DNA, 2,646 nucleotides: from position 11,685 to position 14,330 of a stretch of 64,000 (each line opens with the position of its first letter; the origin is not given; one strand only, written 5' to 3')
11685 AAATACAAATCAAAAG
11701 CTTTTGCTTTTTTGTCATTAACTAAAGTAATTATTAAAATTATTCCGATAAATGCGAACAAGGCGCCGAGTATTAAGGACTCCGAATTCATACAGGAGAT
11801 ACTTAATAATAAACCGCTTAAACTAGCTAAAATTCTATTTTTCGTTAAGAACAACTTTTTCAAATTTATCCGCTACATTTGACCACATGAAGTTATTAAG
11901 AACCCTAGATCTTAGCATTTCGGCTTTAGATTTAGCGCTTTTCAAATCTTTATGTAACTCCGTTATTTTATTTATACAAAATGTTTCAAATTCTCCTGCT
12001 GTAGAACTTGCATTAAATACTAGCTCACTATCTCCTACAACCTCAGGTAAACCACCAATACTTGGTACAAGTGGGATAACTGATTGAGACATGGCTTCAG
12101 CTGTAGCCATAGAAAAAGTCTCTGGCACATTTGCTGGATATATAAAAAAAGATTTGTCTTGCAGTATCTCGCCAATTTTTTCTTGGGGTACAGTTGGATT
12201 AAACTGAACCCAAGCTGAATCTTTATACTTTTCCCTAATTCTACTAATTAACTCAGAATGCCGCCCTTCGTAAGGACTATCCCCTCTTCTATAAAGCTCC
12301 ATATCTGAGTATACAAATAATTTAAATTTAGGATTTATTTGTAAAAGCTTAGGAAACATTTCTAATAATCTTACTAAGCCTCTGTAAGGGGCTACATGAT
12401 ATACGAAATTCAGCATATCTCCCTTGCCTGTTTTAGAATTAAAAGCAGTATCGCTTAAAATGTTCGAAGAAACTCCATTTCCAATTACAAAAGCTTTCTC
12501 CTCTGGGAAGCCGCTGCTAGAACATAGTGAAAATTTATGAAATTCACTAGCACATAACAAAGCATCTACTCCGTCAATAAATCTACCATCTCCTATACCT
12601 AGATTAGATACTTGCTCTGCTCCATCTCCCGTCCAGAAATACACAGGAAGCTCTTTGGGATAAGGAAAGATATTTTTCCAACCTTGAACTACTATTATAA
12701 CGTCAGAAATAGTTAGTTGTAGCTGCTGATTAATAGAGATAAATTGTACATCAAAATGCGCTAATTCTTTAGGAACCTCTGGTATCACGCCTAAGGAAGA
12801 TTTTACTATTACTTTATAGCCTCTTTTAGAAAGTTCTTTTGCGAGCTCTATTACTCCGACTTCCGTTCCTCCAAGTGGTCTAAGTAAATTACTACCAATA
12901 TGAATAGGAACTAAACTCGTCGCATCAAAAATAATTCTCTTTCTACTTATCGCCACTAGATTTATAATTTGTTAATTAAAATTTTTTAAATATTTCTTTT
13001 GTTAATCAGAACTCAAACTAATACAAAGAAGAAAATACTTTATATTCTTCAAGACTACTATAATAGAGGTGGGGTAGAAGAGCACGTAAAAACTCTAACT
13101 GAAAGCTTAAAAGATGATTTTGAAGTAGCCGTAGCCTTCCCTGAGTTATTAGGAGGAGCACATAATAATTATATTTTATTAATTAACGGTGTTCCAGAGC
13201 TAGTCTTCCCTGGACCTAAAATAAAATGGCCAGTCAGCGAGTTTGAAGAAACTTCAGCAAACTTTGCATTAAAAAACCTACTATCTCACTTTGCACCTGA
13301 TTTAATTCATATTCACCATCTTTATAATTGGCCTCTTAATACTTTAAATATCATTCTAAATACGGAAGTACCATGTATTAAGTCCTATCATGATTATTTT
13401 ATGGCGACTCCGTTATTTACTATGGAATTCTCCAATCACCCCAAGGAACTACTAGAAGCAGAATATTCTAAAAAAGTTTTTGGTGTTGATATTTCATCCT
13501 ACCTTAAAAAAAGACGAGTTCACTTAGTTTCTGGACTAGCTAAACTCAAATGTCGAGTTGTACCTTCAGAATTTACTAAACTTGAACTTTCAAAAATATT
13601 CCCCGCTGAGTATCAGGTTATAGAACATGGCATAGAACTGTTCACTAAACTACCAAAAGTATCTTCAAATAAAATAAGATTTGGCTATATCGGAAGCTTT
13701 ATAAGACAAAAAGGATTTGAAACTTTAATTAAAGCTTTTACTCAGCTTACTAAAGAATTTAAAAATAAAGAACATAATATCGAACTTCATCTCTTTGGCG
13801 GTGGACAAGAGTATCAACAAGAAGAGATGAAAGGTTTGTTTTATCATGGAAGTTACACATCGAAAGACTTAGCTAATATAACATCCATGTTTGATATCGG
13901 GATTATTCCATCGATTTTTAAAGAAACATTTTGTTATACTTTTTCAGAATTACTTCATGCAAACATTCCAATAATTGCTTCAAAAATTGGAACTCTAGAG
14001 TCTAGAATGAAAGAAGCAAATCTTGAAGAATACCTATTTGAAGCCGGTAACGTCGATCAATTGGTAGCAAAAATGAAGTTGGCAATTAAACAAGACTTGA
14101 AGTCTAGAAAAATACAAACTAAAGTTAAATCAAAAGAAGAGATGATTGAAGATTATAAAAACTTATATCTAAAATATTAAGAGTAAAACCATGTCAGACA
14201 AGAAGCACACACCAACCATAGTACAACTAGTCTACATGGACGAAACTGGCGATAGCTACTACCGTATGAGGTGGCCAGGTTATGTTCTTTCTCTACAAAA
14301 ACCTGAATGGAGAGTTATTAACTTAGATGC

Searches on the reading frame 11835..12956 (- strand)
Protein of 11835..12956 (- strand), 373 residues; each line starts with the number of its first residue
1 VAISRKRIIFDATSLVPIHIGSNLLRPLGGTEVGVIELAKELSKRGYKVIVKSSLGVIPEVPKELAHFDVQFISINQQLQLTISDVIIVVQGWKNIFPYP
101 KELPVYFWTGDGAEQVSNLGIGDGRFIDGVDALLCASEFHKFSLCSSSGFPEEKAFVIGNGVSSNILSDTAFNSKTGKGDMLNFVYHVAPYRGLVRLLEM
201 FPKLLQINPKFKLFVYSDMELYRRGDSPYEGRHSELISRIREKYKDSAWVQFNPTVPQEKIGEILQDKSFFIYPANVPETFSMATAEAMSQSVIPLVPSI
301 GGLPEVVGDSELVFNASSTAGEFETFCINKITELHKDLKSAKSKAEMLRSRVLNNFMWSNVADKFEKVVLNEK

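Call 29: search_protein_families(library=ncbifam, proteins=[window:11835-12956:-], max_evalue=0.00001)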
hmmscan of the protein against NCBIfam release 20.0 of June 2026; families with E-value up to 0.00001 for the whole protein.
window:11835-12956:- (373 aa): 4 families
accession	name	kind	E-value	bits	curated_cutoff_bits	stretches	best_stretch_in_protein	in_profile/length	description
NF012028.0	PRK15484.1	subfamily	1.8e-12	47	618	1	181-370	195-376/380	lipopolysaccharide N-acetylglucosaminyltransferase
TIGR02149.1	glgA_Coryne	subfamily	1.1e-08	34.7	302.4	1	242-366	260-384/391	glycogen synthase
TIGR03999.1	thiol_BshA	equivalog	1.7e-08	33.8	273.7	1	258-368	263-369/375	N-acetyl-alpha-D-glucosaminyl L-malate synthase BshA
TIGR03088.1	stp2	hypoth_equivalog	9.2e-06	24.9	409.05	0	258-368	263-369/374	TIGR03088 family PEP-CTERM/XrtA system glycosyltransferase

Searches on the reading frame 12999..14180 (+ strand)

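Call 29: search_protein_families(library=ncbifam, proteins=[window:12999-14180:+], max_evalue=0.00001)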
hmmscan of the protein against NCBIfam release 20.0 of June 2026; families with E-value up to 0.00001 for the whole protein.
window:12999-14180:+ (393 aa): 7 families
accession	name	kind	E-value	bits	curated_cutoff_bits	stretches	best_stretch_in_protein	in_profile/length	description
TIGR04157.1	glyco_rSAM_CFB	subfamily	6.1e-10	38.7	400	1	230-391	232-390/406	TIGR04157 family glycosyltransferase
TIGR03088.1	stp2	hypoth_equivalog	1.2e-09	37.7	409.05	1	221-390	190-370/374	TIGR03088 family PEP-CTERM/XrtA system glycosyltransferase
NF038255.1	exopoly_VpsD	equivalog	3.4e-09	36.1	300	1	280-392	265-378/381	VpsD family glycosyltransferase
NF047684.1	TeichurnBiosyTuaC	equivalog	4e-07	29.3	550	1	221-378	215-367/391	teichuronic acid biosynthesis protein TuaC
NF038298.1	EPS_HpsO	equivalog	8.5e-07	28.1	575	0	216-253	193-229/388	hormogonium polysaccharide biosynthesis glycosyltransferase HpsO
NF012028.0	PRK15484.1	subfamily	3.3e-06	26.4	618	0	228-372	196-350/380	lipopolysaccharide N-acetylglucosaminyltransferase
TIGR04063.1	stp3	hypoth_equivalog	9e-06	24.8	442.05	0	227-274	215-258/397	TIGR04063 family PEP-CTERM/XrtA system glycosyltransferase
